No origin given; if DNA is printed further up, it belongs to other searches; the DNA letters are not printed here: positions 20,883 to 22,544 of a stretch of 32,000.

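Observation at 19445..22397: Three-gene module of unknown function: ABC ATPase with Walker-B Asp-Asp, a small ABC-2-like permease and a 454-aa membrane protein with a CxxCC tail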

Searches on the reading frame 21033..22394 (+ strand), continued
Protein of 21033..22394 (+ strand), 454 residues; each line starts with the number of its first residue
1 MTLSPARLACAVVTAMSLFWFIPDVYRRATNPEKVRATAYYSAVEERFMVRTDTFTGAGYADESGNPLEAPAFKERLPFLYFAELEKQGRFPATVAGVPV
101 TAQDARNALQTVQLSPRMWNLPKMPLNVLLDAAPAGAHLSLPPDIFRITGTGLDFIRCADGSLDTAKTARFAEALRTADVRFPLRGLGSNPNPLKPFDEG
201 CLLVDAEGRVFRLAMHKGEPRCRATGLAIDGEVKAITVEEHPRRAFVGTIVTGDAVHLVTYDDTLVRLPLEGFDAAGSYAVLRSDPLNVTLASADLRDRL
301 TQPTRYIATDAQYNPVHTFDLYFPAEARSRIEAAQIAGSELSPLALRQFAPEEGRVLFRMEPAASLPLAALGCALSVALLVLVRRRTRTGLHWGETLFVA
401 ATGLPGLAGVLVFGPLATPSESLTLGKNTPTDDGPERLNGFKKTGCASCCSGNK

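Call 43: find_related_loci(query=A1, collection=metagenome_contigs, flank=10000)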
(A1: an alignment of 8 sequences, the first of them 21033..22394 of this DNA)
Query A1 (454 aa) in metagenome_contigs; peptide patterns used: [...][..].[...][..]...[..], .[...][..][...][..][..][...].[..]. (x = any residue, [..] = any of these).
347 stretches matched a pattern; 113 encode a relative of the query (tblastn E <= 1e-3); the best 80 are kept; 80 distinct loci.
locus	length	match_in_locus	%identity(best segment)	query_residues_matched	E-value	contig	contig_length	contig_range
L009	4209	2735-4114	93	1-454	0e+0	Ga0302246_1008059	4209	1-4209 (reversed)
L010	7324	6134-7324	99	1-397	0e+0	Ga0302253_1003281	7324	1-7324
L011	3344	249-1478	30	1-415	9e-57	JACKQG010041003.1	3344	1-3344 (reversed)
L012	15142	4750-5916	26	21-415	2e-48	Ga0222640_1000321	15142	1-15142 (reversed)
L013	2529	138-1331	28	8-415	2e-48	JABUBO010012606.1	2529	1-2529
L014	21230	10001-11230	28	1-415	5e-48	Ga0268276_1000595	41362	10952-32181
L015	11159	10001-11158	26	21-412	8e-48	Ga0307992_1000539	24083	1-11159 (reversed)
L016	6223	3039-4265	25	1-416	1e-47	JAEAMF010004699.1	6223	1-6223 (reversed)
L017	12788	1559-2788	29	1-415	8e-47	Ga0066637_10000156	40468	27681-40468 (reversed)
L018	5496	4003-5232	29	1-415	6e-47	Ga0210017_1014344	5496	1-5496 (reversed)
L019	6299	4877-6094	27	6-414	1e-46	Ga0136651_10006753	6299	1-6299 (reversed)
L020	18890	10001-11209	26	6-415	1e-46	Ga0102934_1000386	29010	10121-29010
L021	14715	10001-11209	26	6-415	1e-46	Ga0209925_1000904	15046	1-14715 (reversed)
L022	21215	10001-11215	26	6-415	4e-46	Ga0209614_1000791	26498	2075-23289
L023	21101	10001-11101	29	41-414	3e-44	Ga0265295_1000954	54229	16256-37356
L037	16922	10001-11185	25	6-413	2e-32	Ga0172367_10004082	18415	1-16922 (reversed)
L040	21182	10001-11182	26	6-413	1e-31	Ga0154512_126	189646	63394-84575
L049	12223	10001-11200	23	6-413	3e-29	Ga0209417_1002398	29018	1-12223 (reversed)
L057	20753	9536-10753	24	1-413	1e-27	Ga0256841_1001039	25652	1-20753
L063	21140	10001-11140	25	17-413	5e-27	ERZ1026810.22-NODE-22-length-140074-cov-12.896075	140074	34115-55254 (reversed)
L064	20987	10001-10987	25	4-329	1e-26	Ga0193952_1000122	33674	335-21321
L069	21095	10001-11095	23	39-412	3e-25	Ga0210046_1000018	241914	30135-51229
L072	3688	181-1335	23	22-413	2e-25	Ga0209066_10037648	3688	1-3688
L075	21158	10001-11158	26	22-413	8e-25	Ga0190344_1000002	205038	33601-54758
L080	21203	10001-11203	23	6-413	1e-24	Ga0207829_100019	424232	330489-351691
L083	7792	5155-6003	25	7-287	5e-24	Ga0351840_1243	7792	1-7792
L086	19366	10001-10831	25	39-319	1e-23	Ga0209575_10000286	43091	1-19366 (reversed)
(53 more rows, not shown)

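Call 47: search_protein_families(library=pfam, proteins=[L037:2932-5661:+, L049:5684-6868:+, L040:322-2265:+, L083:6396-7789:+, L080:1932-2399:+, L037:516-2882:+, L020:13134-14480:+, L014:11376-13088:+, L072:1380-2270:+, L057:5616-7835:+], max_evalue=0.001)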
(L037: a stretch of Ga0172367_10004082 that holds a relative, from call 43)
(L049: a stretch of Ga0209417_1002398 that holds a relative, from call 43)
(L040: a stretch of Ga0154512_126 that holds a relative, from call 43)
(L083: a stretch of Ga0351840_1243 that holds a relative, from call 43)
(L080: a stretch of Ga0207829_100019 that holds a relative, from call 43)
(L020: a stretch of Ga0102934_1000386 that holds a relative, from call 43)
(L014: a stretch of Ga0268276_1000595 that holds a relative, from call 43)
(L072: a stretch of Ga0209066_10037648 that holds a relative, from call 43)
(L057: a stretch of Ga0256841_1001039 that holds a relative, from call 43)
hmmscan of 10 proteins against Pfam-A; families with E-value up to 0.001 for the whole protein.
L037:2932-5661:+ (910 aa): 4 families
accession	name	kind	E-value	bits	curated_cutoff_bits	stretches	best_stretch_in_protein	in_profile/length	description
PF00593.30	TonB_dep_Rec_b-barrel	-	5.6e-13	50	27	1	367-877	51-435/436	TonB dependent receptor-like, beta-barrel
PF07715.20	Plug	-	2.8e-12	47.5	23.9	1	124-245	9-107/107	TonB-dependent Receptor Plug Domain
PF13715.12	CarbopepD_reg_2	-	6.9e-12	45.7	32.2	1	26-113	1-88/88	CarboxypepD_reg-like domain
PF13620.12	CarboxypepD_reg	-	4.2e-05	24.3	32.3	1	26-91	2-71/82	Carboxypeptidase regulatory-like domain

L049:5684-6868:+ (395 aa): 3 families
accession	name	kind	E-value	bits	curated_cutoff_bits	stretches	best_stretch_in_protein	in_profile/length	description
PF16215.11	DUF4876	-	4.6e-47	160.9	27.9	1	201-389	1-185/186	Protein of unknown function (DUF4876)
PF13620.12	CarboxypepD_reg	-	0.00035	21.3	32.3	0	45-85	16-56/82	Carboxypeptidase regulatory-like domain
PF14686.12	fn3_3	-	0.00066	19.9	24.4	0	47-83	15-51/75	Polysaccharide lyase family 4, domain II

L040:322-2265:+ (648 aa): 5 families
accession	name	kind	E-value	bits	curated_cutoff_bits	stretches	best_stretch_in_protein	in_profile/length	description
PF12801.12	Fer4_5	-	1.2e-11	44.8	22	2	75-115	7-47/48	4Fe-4S binding domain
PF00037.32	Fer4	-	3.3e-06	27.1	21.1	0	259-277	2-20/24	4Fe-4S binding domain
PF13237.11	Fer4_10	-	4.3e-06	27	25.5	1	258-303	2-53/53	4Fe-4S dicluster domain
PF12838.12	Fer4_7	-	4.6e-05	24.2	27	0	257-278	30-51/52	4Fe-4S dicluster domain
PF14697.11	Fer4_21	-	5.5e-05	23.6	35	1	261-307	4-56/59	4Fe-4S dicluster domain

L083:6396-7789:+ (464 aa): 1 family
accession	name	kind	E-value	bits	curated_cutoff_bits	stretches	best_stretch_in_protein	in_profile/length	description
PF21012.3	DUF6850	-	4.9e-15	56.1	27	1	52-460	1-423/464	Family of unknown function (DUF6850)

L080:1932-2399:+ (156 aa): 0 families

L037:516-2882:+ (789 aa): 2 families
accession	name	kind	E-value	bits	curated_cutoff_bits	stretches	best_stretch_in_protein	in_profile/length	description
PF14870.12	PSII_BNR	-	1e-22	81.3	27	2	524-628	35-138/303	Photosynthesis system II assembly factor YCF48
PF02012.26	BNR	-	6.6e-05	22.8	27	0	313-321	3-11/12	BNR/Asp-box repeat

L020:13134-14480:+ (449 aa): 8 families
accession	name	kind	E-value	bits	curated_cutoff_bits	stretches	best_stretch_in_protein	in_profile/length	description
PF00158.32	Sigma54_activat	-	1.5e-71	239.9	20.2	1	144-310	1-167/168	Sigma-54 interaction domain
PF00072.30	Response_reg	-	6.5e-30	104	30.2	1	6-113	1-108/111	Response regulator receiver domain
PF25601.1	AAA_lid_14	-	1.4e-27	95.7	27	1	316-388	1-73/87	AAA+ ATPase lid domain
PF14532.12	Sigma54_activ_2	-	5e-20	72.6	25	1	147-315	3-138/138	Sigma-54 interaction domain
PF02954.25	HTH_8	-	1.4e-11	44.4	22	1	405-445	2-42/42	Bacterial regulatory protein, Fis family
PF07728.20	AAA_5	-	2.9e-06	27.8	22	1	168-288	2-125/139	AAA domain (dynein-related subfamily)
PF13191.12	AAA_16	-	0.00028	21.8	32.6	1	145-204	3-63/167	AAA ATPase domain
PF01078.27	Mg_chelatase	-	0.00033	20.5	20.3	0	166-285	23-157/207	Magnesium chelatase, subunit ChlI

L014:11376-13088:+ (571 aa): 5 families
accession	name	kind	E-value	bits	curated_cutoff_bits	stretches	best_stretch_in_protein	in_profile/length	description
PF02518.31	HATPase_c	-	3.3e-24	85.9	26.4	1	464-567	2-109/111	Histidine kinase-, DNA gyrase B-, and HSP90-like ATPase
PF00512.31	HisKA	-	4e-15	56.1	26.9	1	354-418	2-62/66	His Kinase A (phospho-acceptor) domain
PF14501.12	HATPase_c_5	-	2.7e-05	24.5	22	1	466-557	4-94/102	GHKL domain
PF13589.12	HATPase_c_3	-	2.8e-05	24.6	25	1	468-528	3-62/137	Histidine kinase-, DNA gyrase B-, and HSP90-like ATPase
PF13581.12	HATPase_c_2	-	0.00015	22.2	27.4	1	468-563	36-125/127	Histidine kinase-like ATPase domain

L072:1380-2270:+ (297 aa): 12 families
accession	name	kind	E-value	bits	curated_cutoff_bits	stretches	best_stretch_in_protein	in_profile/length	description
PF06325.19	PrmA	-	3.7e-47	161.7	22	1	58-295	59-295/296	Ribosomal protein L11 methyltransferase (PrmA)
PF13847.12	Methyltransf_31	-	2.8e-13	50.2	27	1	160-240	3-85/145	Methyltransferase domain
PF05175.20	MTS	-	6.1e-13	49.2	23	1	139-232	11-105/170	Methyltransferase small domain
PF13649.12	Methyltransf_25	-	1.6e-09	38.8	27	1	164-232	1-71/97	Methyltransferase domain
PF13489.12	Methyltransf_23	-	9.6e-07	29.1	27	1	151-231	13-87/164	Methyltransferase domain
PF03602.21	Cons_hypoth95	-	1.4e-05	25.3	24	1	154-230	35-118/182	Conserved hypothetical protein 95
PF08242.18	Methyltransf_12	-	1.9e-05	25.7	30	1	165-232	1-72/98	Methyltransferase domain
PF10294.15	Methyltransf_16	-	3.7e-05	24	21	1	156-242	42-129/174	Lysine methyltransferase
PF08241.18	Methyltransf_11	-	0.00027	22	21.2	1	165-232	1-67/95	Methyltransferase domain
PF12847.13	Methyltransf_18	-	0.00066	20.1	27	0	153-218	7-74/151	Methyltransferase domain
PF05958.17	tRNA_U5-meth_tr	-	0.00073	19.1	23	0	136-213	176-253/357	tRNA (Uracil-5-)-methyltransferase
PF01135.25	PCMT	-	0.00084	19.6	20.3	0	143-220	58-135/210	Protein-L-isoaspartate(D-aspartate) O-methyltransferase (PCMT)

L057:5616-7835:+ (740 aa): 1 family
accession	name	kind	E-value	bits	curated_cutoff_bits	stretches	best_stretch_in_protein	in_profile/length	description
PF13646.12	HEAT_2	-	4e-22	78.7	27.7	3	505-589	3-87/88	HEAT repeats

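Call 54: search_solved_structures(query=A4, max_evalue=10, show_alignments=1)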
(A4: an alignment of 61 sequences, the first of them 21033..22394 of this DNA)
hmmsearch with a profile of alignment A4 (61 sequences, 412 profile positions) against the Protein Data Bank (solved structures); distinct sequences matched with E-value up to 10: 0.

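Call 56: list_cluster_members(proteins=[window:21033-22394:+, window:19445-20347:+, window:20368-21033:+, window:22394-25054:+, window:16431-19445:+, P0001])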
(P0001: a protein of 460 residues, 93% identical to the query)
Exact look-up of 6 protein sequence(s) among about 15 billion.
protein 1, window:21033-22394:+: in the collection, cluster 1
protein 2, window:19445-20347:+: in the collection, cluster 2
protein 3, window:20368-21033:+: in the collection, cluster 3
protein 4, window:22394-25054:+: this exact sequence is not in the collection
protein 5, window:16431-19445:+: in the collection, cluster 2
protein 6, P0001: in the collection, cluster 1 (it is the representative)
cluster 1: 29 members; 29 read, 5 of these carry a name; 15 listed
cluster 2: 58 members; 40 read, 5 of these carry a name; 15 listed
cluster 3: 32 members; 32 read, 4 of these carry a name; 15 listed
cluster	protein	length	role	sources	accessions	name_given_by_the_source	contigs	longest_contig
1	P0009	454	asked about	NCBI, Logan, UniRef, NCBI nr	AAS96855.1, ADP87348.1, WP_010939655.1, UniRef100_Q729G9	DUF4857 domain-containing protein [Nitratidesulfovibrio vulgaris] | Conserved domain protein n=1 Tax=Nitratidesulfovibrio vulgaris (strain ATCC 29579 / DSM ...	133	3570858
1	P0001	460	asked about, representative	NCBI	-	-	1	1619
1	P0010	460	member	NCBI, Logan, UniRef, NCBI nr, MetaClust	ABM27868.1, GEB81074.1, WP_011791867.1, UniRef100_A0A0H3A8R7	DUF4857 domain-containing protein [Nitratidesulfovibrio vulgaris] | DUF4857 domain-containing protein n=1 Tax=Nitratidesulfovibrio vulgaris (strain DP4) ... | status=active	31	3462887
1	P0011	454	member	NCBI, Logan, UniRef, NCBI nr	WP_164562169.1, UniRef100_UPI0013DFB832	DUF4857 domain-containing protein [Nitratidesulfovibrio vulgaris] | DUF4857 domain-containing protein n=1 Tax=Nitratidesulfovibrio vulgaris TaxID=881 ...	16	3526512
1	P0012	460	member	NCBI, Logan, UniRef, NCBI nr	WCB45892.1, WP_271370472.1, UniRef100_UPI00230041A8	DUF4857 domain-containing protein [Nitratidesulfovibrio vulgaris] | DUF4857 domain-containing protein n=1 Tax=Nitratidesulfovibrio vulgaris TaxID=881 ...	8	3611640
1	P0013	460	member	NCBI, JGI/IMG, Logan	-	hypothetical protein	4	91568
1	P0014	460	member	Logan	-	-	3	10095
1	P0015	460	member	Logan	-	-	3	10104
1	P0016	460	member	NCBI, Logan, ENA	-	-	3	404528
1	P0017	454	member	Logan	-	-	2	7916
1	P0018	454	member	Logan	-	-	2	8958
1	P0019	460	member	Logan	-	-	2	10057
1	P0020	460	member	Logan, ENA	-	-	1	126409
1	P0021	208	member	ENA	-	-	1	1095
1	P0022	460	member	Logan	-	-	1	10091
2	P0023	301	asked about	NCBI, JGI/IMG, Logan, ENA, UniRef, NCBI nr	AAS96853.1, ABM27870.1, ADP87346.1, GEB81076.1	ABC transporter ATP-binding protein [Nitratidesulfovibrio vulgaris] | ABC-2 type transport system ATP-binding protein | ABC transporter, ATP-binding protein n=2 Tax=Nitratidesulfovibrio vulgaris TaxID=881 ...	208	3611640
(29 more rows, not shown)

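Call 62: search_protein_representatives(alignment_id=A2)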
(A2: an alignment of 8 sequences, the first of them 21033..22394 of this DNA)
Query: 8 sequences, 424 profile positions. Proteins with E-value up to 0.001 (for the whole library): 649; up to 1e-10: 541; up to 1e-30: 417. The best 150 are listed.
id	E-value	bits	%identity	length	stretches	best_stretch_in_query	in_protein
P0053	4.4e-145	500.1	-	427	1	3-417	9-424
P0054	1.1e-110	386.8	-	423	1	2-416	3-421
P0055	2.4e-110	385.7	-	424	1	2-420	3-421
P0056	4.1e-109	381.6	-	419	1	1-415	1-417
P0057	7.8e-108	377.4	-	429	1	1-417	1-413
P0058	2.3e-107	375.8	-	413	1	2-415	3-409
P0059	2.5e-107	375.7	-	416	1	1-417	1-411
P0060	4.0e-107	375.0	-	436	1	1-419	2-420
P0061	5.1e-106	371.4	-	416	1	1-412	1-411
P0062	3.5e-105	368.6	-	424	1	1-419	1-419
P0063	1.9e-104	366.2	-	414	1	1-419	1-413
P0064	1.4e-103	363.4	-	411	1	2-412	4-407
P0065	6.6e-103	361.1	-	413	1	2-416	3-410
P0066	1.2e-102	360.3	-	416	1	2-416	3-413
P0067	2.4e-102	359.3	-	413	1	2-414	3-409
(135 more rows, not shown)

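Call 71: find_homologous_proteins(query=A5, max_evalue=1e-10)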
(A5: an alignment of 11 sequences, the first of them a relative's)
Query A5 (11 sequences) (665 aa, profile of the alignment): 28 proteins with E <= 1e-10 among 8000 candidates.
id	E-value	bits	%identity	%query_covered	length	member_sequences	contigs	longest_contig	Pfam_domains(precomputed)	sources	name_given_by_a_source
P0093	3.9e-281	952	43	97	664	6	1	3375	PF16149.11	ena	-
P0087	4.0e-280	949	100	100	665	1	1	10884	PF16149.11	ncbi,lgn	-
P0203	5.9e-275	932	42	98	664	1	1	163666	PF16149.11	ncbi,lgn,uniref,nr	ncbi:DUF4857 domain-containing protein [Desulfovibrio psychrotolerans]|uniref:Uncharacterized protei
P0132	1.3e-272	924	39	96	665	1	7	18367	PF16149.11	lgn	-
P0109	5.2e-272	922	42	98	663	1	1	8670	PF16149.11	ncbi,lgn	-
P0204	3.6e-267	906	86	100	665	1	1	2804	PF16149.11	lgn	-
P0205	2.8e-264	897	40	98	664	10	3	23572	PF16149.11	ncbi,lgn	-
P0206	1.2e-254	865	46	97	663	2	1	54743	PF16149.11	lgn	-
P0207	5.8e-254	863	57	99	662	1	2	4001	PF16149.11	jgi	jgi:hypothetical protein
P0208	3.3e-252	857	55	99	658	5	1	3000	PF16149.11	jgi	jgi:hypothetical protein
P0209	6.4e-252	856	45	98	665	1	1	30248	PF16149.11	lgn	-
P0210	1.8e-249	848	54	99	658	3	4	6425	PF16149.11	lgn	-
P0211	1.7e-246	838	55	99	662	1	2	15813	PF16149.11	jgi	jgi:hypothetical protein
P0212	8.9e-245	832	44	97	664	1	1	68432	PF16149.11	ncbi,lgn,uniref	ncbi:DUF4857 domain-containing protein [Oleidesulfovibrio sp.]|uniref:DUF4857 domain-containing prot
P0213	6.1e-244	829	46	99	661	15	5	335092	PF16149.11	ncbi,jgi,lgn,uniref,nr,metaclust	ncbi:DUF4857 domain-containing protein [Oleidesulfovibrio alaskensis]|jgi:hypothetical protein|unire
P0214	1.2e-240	819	63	98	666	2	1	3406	PF16149.11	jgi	jgi:hypothetical protein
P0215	6.3e-239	813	62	98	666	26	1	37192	PF16149.11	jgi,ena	-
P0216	1.3e-238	812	41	98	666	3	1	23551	PF16149.11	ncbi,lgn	-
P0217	1.7e-238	811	40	96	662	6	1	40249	PF16149.11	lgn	-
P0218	4.0e-233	794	56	99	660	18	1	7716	PF16149.11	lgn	-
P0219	4.2e-232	790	40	98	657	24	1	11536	PF16149.11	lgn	-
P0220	2.8e-230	784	39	98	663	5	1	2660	PF16149.11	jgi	jgi:hypothetical protein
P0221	5.5e-230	783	44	99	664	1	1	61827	PF16149.11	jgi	-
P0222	2.1e-228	778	42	98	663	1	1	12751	PF16149.11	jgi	-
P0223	2.1e-227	775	37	97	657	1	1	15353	PF16149.11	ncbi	-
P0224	1.8e-223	762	35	98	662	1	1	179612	PF16149.11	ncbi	-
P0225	8.9e-218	743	29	79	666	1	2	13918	PF16149.11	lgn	-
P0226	5.0e-166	572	32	90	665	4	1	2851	PF16149.11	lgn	-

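Call 74: find_encoding_contigs(protein=P0213, flank=10000, max_places=1)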
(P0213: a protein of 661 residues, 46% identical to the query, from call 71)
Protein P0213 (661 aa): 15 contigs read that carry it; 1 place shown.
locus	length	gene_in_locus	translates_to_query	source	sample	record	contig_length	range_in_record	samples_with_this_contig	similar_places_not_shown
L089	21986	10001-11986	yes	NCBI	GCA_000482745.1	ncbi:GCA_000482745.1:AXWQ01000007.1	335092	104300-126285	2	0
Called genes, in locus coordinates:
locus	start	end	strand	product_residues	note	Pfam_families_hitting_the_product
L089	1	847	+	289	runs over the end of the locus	PF03009:GDPD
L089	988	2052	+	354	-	PF01544:CorA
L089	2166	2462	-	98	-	PF03992:ABM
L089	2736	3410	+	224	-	PF12804:NTP_transf_3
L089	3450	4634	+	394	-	PF04464:Glyphos_transf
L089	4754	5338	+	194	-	PF02525:Flavodoxin_2, PF03358:FMN_red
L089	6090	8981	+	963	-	PF00675:Peptidase_M16, PF05193:Peptidase_M16_C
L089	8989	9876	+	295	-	PF00005:ABC_tran, PF13304:AAA_21 (faint)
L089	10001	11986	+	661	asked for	PF16149:DUF4857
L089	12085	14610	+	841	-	PF07715:Plug (weak)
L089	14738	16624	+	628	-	PF00496:SBP_bac_5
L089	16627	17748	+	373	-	PF00528:BPD_transp_1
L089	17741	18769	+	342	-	PF00528:BPD_transp_1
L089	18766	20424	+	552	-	PF20703:nSTAND1 (faint), PF00005:ABC_tran, PF02463:SMC_N (faint), PF13191:AAA_16 (faint), PF13304:AAA_21 (faint), PF13401:AAA_22 (faint), PF08352:oligo_HPY (weak), PF00005:ABC_tran, +1 more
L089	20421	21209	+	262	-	PF11932:DUF3450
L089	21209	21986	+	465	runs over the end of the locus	PF01618:MotA_ExbB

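Call 83: predict_structure(alignment_id=A6)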
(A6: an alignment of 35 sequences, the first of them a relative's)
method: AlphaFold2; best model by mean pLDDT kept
length: 661 residues; sequences in the alignment: 35
mean_pLDDT: 90.9   pTM: 0.87
mean pLDDT of the five models: 90.9, 90.2, 90.1, 89.3, 88.4
residues with pLDDT >= 90: 508; 70-90: 119; 50-70: 32; < 50: 2
segments of 3 or more residues with pLDDT < 50: none
pLDDT, mean of each block of 10 residues (from residue 1): 81 87 95 95 94 85 91 94 67 68 91 96 96 95 92 97 90 93 87 88 95 90 76 94 94 89 94 95 67 86 94 95 93 91 93 91 93 86 94 96 97 97 95 92 97 95 96 93 95 96 95 94 96 93 96 96 92 94 91 91 94 95 87 95 92 58 52
secondary structure, 60 per line:
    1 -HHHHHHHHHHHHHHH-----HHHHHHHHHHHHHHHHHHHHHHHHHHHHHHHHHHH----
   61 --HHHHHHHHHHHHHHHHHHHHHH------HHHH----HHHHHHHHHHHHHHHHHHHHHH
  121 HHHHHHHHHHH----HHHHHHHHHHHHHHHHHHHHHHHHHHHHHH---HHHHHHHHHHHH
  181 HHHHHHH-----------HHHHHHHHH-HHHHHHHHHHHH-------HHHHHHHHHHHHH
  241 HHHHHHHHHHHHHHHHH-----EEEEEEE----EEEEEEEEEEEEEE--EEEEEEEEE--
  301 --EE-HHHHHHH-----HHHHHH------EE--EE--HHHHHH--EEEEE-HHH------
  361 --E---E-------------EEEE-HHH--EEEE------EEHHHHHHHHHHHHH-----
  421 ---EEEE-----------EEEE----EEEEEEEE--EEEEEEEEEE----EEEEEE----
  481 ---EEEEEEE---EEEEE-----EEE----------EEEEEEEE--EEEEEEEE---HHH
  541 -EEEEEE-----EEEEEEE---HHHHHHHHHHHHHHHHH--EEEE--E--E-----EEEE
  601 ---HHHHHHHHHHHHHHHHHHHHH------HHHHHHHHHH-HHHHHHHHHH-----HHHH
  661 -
elements in order: H2-16 H22-56 H63-84 H91-94 H99-131 H136-165 H169-187 H199-207 H209-220 H228-257 E263-269 E274-287 E290-298 H306-312 H318-323 H338-343 E346-350 E381-384 E391-394 H403-415 E424-427 E439-442 E447-454 E457-466 E471-476 E484-490 E494-498 E504-506 E517-524 E527-534 E542-547 E553-559 H563-579 E582-585 E597-600 H604-624 H631-640 H642-651 H657-660
